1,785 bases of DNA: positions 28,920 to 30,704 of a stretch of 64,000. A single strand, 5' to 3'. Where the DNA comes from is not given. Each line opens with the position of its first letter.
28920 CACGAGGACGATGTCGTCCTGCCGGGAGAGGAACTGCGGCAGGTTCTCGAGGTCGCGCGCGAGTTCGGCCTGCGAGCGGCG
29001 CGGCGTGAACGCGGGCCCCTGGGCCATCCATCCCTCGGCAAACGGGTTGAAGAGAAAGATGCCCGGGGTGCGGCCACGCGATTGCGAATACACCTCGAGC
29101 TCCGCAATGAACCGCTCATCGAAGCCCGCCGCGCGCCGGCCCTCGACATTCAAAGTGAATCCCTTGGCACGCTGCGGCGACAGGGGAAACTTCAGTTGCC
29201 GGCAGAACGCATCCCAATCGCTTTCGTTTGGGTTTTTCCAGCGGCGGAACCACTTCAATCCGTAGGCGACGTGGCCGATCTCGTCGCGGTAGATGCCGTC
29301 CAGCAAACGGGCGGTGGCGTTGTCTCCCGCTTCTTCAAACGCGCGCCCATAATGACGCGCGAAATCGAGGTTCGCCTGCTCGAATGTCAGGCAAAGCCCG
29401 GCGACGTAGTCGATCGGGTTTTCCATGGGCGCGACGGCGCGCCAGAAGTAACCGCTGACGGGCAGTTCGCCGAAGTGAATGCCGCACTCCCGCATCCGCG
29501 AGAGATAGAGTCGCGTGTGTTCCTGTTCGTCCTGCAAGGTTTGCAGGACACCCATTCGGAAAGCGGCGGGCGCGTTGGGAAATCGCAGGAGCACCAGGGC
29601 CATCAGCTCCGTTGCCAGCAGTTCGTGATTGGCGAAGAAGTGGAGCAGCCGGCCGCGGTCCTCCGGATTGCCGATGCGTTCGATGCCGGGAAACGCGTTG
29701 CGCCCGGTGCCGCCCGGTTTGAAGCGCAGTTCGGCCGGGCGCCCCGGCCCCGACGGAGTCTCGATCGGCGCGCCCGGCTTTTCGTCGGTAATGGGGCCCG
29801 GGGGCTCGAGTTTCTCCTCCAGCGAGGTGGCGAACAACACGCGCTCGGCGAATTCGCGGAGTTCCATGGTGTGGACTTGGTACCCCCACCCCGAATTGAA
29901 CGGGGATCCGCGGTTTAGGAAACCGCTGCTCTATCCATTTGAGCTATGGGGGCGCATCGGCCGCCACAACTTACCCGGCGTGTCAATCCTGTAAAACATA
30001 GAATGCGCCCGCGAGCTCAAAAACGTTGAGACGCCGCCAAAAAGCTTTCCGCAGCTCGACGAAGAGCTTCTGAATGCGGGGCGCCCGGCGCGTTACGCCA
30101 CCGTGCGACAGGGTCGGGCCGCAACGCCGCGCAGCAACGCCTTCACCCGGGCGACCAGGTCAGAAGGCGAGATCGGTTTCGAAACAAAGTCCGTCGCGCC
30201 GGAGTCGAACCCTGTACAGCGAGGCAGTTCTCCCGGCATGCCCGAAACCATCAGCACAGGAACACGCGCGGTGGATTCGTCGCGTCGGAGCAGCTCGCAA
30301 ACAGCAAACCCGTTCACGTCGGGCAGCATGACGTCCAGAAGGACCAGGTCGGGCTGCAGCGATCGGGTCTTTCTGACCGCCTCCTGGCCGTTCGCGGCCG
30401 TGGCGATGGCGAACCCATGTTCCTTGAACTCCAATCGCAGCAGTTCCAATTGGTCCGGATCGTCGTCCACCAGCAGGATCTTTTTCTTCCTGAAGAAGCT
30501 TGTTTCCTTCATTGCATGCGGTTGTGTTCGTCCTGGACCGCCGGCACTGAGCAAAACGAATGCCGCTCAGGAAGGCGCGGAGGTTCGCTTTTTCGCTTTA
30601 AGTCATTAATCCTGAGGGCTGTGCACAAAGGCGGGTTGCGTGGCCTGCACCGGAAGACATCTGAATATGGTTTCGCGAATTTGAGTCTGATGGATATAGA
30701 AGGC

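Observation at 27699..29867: DUF455 ferritin-like di-iron domain fused to an ATP-grasp ligase and translationally coupled to chrA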

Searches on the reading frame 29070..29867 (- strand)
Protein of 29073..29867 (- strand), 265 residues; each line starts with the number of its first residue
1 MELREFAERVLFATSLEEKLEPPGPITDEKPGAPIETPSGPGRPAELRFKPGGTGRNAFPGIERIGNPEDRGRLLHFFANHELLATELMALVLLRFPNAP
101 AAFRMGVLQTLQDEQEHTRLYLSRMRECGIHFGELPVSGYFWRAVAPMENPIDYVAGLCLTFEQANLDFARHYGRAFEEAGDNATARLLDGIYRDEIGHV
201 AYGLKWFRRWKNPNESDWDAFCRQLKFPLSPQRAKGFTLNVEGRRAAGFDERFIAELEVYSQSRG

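Call 41: search_dna_similar(query=window:29073-29867:-, collection=plasmids, mode=protein, max_rows=30, rows=spread)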
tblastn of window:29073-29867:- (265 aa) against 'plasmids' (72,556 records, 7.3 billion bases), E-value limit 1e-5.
Records with a match: 15; places in all: 15; records where one place covers at least 80% of the query: 3.
Best place of each record, by identity: <60% 15.
By first word of the organism name: Sinorhizobium 4; Ralstonia 2; Neisseria 2; Thioclava 2; Azospirillum 1; Shinella 1; Sphingomonas 1; Tistrella 1; Pseudorhodobacter 1.
By predicted mobility (MOB-suite, as given by PLSDB): non-mobilizable 12; mobilizable 2; conjugative 1.
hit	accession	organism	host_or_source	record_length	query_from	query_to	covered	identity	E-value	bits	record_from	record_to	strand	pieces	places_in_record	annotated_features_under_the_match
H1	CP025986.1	Ralstonia solanacearum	Cucurbita maxima,culture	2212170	33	259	86%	31.7%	6e-12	72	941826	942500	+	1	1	DUF455 domain-containing protein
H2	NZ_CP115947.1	Ralstonia solanacearum MolK2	Musa sp.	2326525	34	258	85%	32.0%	3e-11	71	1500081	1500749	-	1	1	record has no annotation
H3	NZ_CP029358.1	Azospirillum thermophilum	cell culture,hot spring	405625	24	253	87%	29.6%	5e-10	67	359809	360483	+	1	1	ferritin-like domain-containing protein | MarR family transcriptional regulator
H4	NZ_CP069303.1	Shinella sp. PSBB067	monoisolate,Minnesota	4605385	73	263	72%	34.7%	5e-15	82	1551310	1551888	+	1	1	none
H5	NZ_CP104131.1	Sinorhizobium sp. K101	Phaseolus vulgaris,cell ...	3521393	37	208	65%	35.2%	1e-9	88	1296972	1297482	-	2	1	none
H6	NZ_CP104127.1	Sinorhizobium sp. M103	Phaseolus vulgaris,cell ...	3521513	37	231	74%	31.0%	2e-12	74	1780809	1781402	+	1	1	none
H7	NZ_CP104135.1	Sinorhizobium sp. C101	Phaseolus vulgaris,cell ...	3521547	37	231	74%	31.0%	2e-12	74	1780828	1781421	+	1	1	none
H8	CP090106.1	Sinorhizobium meliloti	Medicago,Cell culture,Plant nodule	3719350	37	208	65%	32.6%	5e-13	76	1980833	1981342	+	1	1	ferritin-like domain-containing protein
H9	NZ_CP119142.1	Neisseria gonorrhoeae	Homo sapiens,whole organism,synovial ...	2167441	64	262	75%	28.0%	1e-10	69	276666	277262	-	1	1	none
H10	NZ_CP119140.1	Neisseria gonorrhoeae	Homo sapiens,whole organism,blood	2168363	64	262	75%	28.0%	1e-10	69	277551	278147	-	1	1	none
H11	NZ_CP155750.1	Sphingomonas parapaucimobilis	Chinese cabbage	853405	35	207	65%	30.9%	5e-10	67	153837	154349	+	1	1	ferritin-like domain-containing protein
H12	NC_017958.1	Tistrella mobilis KA081020-065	-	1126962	59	207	56%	33.1%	3e-9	65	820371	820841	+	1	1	record has no annotation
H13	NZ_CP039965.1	Pseudorhodobacter turbinis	single bacterial isolate,Turban shell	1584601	64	207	54%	32.7%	3e-9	64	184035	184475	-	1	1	record has no annotation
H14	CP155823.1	Thioclava sp. 'Guangxiensis'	Bruguiera gymnorhiza,pure ...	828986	64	207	54%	32.2%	1e-7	59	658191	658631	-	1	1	ferritin-like domain-containing protein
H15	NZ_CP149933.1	Thioclava sp. GXIMD2076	pure culture,conch meat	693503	64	207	54%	32.2%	2e-7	59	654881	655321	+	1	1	ferritin-like domain-containing protein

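Call 43: get_annotated_region(hit=H1, flank=6000)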
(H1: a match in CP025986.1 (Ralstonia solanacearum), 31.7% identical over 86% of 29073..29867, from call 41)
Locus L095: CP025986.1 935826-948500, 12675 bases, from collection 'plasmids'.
description: Ralstonia solanacearum strain RSCM plasmid p-unname2, complete sequence
organism: Ralstonia solanacearum (NCBI taxid 305)
taxonomy: Bacteria; Pseudomonadota; Betaproteobacteria; Burkholderiales; Burkholderiaceae; Ralstonia; Ralstonia solanacearum
host: -; source: Cucurbita maxima,culture; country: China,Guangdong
typing (MOB-suite, as given by PLSDB): mobilizable; relaxase MOBP,MOBP
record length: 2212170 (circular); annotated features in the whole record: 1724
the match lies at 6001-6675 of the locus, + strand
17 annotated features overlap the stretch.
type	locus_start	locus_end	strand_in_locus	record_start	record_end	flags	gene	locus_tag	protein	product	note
CDS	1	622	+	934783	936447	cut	pyrG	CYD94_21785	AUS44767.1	CTP synthetase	-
CDS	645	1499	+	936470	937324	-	-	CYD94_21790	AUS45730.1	3-deoxy-8-phosphooctulonate synthase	-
CDS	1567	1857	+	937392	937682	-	-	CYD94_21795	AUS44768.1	DUF1330 domain-containing protein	-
CDS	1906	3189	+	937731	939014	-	-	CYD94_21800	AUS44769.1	enolase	-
CDS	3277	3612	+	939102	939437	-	-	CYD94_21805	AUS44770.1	cell division protein FtsB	-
CDS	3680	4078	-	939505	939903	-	-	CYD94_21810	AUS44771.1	hypothetical protein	-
CDS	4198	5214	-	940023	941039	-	-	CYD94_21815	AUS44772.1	Hsp33 family molecular chaperone HslO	-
CDS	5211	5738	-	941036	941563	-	-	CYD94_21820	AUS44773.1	gamma carbonic anhydrase family protein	-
CDS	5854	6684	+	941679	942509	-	-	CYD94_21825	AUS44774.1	DUF455 domain-containing protein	-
CDS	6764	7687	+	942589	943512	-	-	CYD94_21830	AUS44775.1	alpha/beta hydrolase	-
CDS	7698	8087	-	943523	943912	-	-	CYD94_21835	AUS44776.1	hypothetical protein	-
CDS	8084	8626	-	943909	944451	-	-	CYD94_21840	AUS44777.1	DUF4166 domain-containing protein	-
CDS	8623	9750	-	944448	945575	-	-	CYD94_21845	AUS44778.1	hypothetical protein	-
CDS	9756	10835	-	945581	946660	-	-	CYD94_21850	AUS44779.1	ferredoxin-NADP reductase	-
CDS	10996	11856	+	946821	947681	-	-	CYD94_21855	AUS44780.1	PHP domain-containing protein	-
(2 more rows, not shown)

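Call 44: get_annotated_region(hit=H8, flank=6000)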
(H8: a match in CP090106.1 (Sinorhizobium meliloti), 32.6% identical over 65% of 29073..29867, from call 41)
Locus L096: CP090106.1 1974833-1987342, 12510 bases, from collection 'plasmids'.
description: Sinorhizobium meliloti strain Ak57 plasmid pSymB, complete sequence
organism: Sinorhizobium meliloti (NCBI taxid 382)
taxonomy: Bacteria; Pseudomonadota; Alphaproteobacteria; Hyphomicrobiales; Rhizobiaceae; Sinorhizobium; Sinorhizobium meliloti
host: -; source: Medicago,Cell culture,Plant nodule; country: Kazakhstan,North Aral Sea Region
typing (MOB-suite, as given by PLSDB): non-mobilizable
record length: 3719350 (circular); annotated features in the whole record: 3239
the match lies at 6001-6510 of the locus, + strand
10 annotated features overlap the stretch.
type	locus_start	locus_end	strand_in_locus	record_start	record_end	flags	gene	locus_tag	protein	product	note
CDS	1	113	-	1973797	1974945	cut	-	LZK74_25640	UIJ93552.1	anhydro-N-acetylmuramic acid kinase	-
CDS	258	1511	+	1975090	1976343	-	tyrS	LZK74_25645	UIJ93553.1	tyrosine--tRNA ligase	-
CDS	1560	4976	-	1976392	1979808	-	-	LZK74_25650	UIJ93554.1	DUF3971 domain-containing protein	-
CDS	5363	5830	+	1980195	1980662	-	-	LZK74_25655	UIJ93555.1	peroxiredoxin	-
CDS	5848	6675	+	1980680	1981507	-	-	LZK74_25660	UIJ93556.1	ferritin-like domain-containing protein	-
CDS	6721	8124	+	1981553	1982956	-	-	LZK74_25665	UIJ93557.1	M23 family metallopeptidase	-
CDS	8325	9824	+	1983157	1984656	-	-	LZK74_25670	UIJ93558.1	DEAD/DEAH box helicase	-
CDS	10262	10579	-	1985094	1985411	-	-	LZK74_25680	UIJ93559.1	TfoX/Sxy family protein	-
CDS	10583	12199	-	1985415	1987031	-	-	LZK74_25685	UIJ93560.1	NTP transferase domain-containing protein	-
CDS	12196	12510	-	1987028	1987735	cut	-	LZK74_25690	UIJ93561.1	XdhC family protein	-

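Call 50: get_annotated_region(hit=H9, flank=5000)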
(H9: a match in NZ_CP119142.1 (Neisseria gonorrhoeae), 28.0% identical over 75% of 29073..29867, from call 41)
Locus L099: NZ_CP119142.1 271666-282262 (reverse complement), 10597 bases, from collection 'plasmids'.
description: Neisseria gonorrhoeae strain 2022NG-0032 plasmid p2022NG-0032_1, complete sequence
organism: Neisseria gonorrhoeae (NCBI taxid 485)
taxonomy: Bacteria; Pseudomonadota; Betaproteobacteria; Neisseriales; Neisseriaceae; Neisseria; Neisseria gonorrhoeae
host: -; source: Homo sapiens,whole organism,synovial fluid; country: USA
typing (MOB-suite, as given by PLSDB): non-mobilizable
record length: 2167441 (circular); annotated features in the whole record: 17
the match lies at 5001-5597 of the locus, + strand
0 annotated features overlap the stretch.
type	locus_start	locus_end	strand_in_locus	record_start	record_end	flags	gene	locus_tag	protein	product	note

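Call 51: get_annotated_region(hit=H3, flank=5000)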
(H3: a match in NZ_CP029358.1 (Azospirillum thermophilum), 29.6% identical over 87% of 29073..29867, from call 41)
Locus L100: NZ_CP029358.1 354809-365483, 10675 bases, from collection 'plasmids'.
description: Azospirillum thermophilum strain CFH 70021 plasmid unnamed3
organism: Azospirillum thermophilum (NCBI taxid 2202148)
taxonomy: Bacteria; Pseudomonadota; Alphaproteobacteria; Rhodospirillales; Azospirillaceae; Azospirillum; Azospirillum thermophilum
host: -; source: cell culture,hot spring; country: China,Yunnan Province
typing (MOB-suite, as given by PLSDB): non-mobilizable
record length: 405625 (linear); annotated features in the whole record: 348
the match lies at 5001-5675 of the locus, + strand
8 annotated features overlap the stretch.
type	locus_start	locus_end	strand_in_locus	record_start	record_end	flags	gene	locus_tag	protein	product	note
CDS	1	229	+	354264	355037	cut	-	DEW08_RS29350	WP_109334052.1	EAL domain-containing protein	-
CDS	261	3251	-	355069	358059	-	-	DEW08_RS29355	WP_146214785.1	EAL domain-containing protein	-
CDS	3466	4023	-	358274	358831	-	-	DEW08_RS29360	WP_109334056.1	GNAT family N-acetyltransferase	-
CDS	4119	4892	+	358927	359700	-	cysQ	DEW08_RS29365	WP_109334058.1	3'(2'),5'-bisphosphate nucleotidase CysQ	GO:0006790 - sulfur compound metabolic process [Evidence IEA]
CDS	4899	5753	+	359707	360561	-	-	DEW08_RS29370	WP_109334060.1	ferritin-like domain-containing protein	-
CDS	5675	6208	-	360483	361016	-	-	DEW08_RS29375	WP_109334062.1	MarR family transcriptional regulator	GO:0006355 - regulation of DNA-templated transcription [Evidence IEA]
CDS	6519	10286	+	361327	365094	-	-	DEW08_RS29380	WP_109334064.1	autotransporter domain-containing protein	-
CDS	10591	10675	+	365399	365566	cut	-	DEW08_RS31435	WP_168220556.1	hypothetical protein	-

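Call 52: get_annotated_region(hit=H11, flank=5000)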
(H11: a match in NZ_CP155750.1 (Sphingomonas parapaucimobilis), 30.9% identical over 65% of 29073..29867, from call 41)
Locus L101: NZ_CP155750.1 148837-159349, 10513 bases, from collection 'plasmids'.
description: Sphingomonas parapaucimobilis strain YK209 plasmid unnamed2, complete sequence
organism: Sphingomonas parapaucimobilis (NCBI taxid 28213)
taxonomy: Bacteria; Pseudomonadota; Alphaproteobacteria; Sphingomonadales; Sphingomonadaceae; Sphingomonas; Sphingomonas parapaucimobilis
host: -; source: Chinese cabbage; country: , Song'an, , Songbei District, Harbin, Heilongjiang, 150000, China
typing (MOB-suite, as given by PLSDB): non-mobilizable
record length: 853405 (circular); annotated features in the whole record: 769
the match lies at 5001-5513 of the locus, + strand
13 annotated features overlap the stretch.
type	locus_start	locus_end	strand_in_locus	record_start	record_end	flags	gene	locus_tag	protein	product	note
CDS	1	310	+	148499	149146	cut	-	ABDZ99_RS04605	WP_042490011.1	sigma-70 family RNA polymerase sigma factor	GO:0006352 - DNA-templated transcription initiation [Evidence IEA]; GO:0006355 - regulation of DNA-templated ...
CDS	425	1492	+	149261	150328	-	-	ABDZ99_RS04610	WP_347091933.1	DUF6624 domain-containing protein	-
CDS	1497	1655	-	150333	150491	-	-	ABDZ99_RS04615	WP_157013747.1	hypothetical protein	-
CDS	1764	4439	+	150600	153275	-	-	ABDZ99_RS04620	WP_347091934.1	bifunctional [glutamine synthetase] adenylyltransferase/[glutamine synthetase]-adenylyl-L-tyrosine phosphorylase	-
CDS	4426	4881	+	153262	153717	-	-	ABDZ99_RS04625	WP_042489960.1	peroxiredoxin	-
CDS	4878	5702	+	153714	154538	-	-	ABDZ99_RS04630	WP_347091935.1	ferritin-like domain-containing protein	-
CDS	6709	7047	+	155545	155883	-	erpA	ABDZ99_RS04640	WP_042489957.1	iron-sulfur cluster insertion protein ErpA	GO:0016226 - iron-sulfur cluster assembly [Evidence IEA]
CDS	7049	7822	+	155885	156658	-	xth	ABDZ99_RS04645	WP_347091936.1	exodeoxyribonuclease III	GO:0006281 - DNA repair [Evidence IEA]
CDS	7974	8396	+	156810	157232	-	-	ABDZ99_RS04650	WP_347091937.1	hypothetical protein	-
CDS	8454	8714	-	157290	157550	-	-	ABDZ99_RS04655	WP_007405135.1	SWIB/MDM2 domain-containing protein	-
CDS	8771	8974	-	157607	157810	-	-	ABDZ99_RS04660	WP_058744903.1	DUF2945 domain-containing protein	-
CDS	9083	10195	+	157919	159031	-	-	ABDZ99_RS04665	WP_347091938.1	S-(hydroxymethyl)glutathione dehydrogenase/class III alcohol dehydrogenase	GO:0006113 - fermentation [Evidence IEA]; GO:0009404 - toxin metabolic process [Evidence IEA]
CDS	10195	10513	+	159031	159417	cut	-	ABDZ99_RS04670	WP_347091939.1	VOC family protein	-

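Call 53: get_annotated_region(hit=H14, flank=5000)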
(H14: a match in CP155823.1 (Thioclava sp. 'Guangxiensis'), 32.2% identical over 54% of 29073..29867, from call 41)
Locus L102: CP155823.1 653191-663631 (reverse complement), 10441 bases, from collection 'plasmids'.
description: Thioclava sp. 'Guangxiensis' plasmid p2, complete sequence
organism: Thioclava sp. 'Guangxiensis' (NCBI taxid 3149044)
taxonomy: Bacteria; Pseudomonadota; Alphaproteobacteria; Rhodobacterales; Paracoccaceae; Thioclava; Thioclava sp. 'Guangxiensis'
host: -; source: Bruguiera gymnorhiza,pure culture,mangrove soil; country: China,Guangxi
typing (MOB-suite, as given by PLSDB): non-mobilizable
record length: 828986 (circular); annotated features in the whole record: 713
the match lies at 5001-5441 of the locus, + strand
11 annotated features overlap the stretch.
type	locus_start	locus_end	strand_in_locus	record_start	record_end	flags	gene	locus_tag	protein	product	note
CDS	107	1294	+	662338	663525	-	-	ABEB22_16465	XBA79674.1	NAD(P)/FAD-dependent oxidoreductase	-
CDS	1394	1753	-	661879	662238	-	-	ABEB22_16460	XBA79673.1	cupin domain-containing protein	-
CDS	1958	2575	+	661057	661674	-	-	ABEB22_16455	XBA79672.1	trimeric intracellular cation channel family protein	-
CDS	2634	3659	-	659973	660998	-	-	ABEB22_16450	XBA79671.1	DUF475 domain-containing protein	-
CDS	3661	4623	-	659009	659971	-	-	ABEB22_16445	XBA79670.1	2-hydroxyacid dehydrogenase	-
CDS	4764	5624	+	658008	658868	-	-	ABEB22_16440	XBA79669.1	ferritin-like domain-containing protein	-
CDS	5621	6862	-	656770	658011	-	-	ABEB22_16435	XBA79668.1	AGE family epimerase/isomerase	-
CDS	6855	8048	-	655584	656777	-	-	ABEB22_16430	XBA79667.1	replication initiation protein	-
CDS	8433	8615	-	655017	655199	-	-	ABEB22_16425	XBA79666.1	hypothetical protein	-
CDS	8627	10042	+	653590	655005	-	-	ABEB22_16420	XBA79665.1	AAA family ATPase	-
CDS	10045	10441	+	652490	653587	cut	-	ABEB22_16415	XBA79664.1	ParB/RepB/Spo0J family partition protein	-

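Call 64: predict_structure(alignment_id=A3)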
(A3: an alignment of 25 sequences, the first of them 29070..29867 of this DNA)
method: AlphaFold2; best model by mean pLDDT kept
length: 266 residues; sequences in the alignment: 25
mean_pLDDT: 94.0   pTM: 0.92
mean pLDDT of the five models: 94.0, 91.4, 90.5, 88.2, 86.7
residues with pLDDT >= 90: 236; 70-90: 21; 50-70: 5; < 50: 4
segments of 3 or more residues with pLDDT < 50: 263-266
pLDDT, mean of each block of 10 residues (from residue 1): 98 97 96 96 94 70 90 95 98 98 98 98 97 91 96 98 96 96 97 98 98 97 93 92 98 95 48
secondary structure, 60 per line:
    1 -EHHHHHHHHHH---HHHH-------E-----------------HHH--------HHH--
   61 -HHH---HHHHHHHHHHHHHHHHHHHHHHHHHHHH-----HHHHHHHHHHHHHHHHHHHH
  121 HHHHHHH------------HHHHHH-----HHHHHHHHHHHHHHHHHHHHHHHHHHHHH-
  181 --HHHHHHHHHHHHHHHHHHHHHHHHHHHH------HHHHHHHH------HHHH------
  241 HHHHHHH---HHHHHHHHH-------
elements in order: H3-12 H16-19 H68-95 H101-127 H140-145 H151-179 H183-210 H217-224 H231-234 H241-247 H251-259

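Call 66: fold_search(model_id=the predicted structure, library=pdb)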
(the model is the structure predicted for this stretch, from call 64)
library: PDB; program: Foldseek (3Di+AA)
matches with E <= 10: 395; with E <= 0.001: 0
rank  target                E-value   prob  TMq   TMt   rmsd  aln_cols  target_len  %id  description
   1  2vxx_B                4.6e-02  1.00  0.37  0.53   8.5       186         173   19  X-ray structure of DpsA from Thermosynechococcus elongatus (released 2009-11-17)
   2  8fhc_B                5.3e-02  1.00  0.51  0.62   6.8       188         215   18  Protein 41 with aldehyde deformylating oxidase activity from Gamma proteobacterium (released 2023-12-20)
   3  2clb_A                7.0e-02  0.98  0.32  0.45   7.5       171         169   13  The structure of the DPS-like protein from Sulfolobus solfataricus reveals a bacterioferritin-like di-metal binding si (released 2006-07-17)
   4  8fhc_A                1.2e-01  1.00  0.50  0.62   4.5       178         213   17  Protein 41 with aldehyde deformylating oxidase activity from Gamma proteobacterium (released 2023-12-20)
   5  2clb_B                1.3e-01  0.96  0.31  0.45   7.6       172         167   13  The structure of the DPS-like protein from Sulfolobus solfataricus reveals a bacterioferritin-like di-metal binding si (released 2006-07-17)
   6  2vxx_A                1.3e-01  0.98  0.36  0.51   8.0       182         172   20  X-ray structure of DpsA from Thermosynechococcus elongatus (released 2009-11-17)
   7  5ux1_C                1.4e-01  1.00  0.49  0.62   6.2       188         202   16  Protein 43 with aldehyde deformylating oxygenase activity from Synechococcus (released 2018-02-28)
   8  5k53_A                1.4e-01  1.00  0.49  0.58   5.7       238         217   13  Crystal structures of aldehyde deformylating oxygenase from Oscillatoria sp. KNUA011 (released 2016-09-07)
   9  1t0q_A                1.5e-01  0.97  0.42  0.25   8.5       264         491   14  Structure of the Toluene/o-Xylene Monooxygenase Hydroxylase (released 2004-07-27)
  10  5hjf_A                1.8e-01  0.99  0.38  0.54   8.5       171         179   15  The apo form of Dps4 from Nostoc punctiforme (released 2017-01-25)
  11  6lkp_B                2.0e-01  0.96  0.35  0.51   8.7       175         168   15  Crystal structure of Dps1 from the thermophilic non-heterocystous filamentous cyanobacterium Thermoleptolyngbya sp. O- (released 2020-03-25)
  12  5ux2_B                2.3e-01  0.99  0.49  0.58   8.1       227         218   16  Protein 19 with aldehyde deformylating oxidase activity from Synechococcus (released 2018-02-28)
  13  5hjf_D                2.3e-01  0.98  0.38  0.52   8.5       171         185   15  The apo form of Dps4 from Nostoc punctiforme (released 2017-01-25)
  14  1nf6_F                2.3e-01  0.97  0.36  0.54   8.6       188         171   19  X-ray structure of the Desulfovibrio desulfuricans bacterioferritin: the diiron site in different catalytic states ("c (released 2003-04-01)
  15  1nf4_A                2.4e-01  0.99  0.36  0.53   5.2       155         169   17  X-Ray Structure of the Desulfovibrio desulfuricans bacterioferritin: the diiron site in different states (reduced stru (released 2003-04-01)
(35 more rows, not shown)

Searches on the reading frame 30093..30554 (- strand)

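Call 17: search_protein_families(library=pfam, proteins=[window:30093-30554:-], max_evalue=0.001)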
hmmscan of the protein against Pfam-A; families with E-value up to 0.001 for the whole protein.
window:30093-30554:- (153 aa): 1 family
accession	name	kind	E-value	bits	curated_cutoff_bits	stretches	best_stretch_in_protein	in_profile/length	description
PF00072.30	Response_reg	-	1.3e-26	93.3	30.2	1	26-138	1-111/111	Response regulator receiver domain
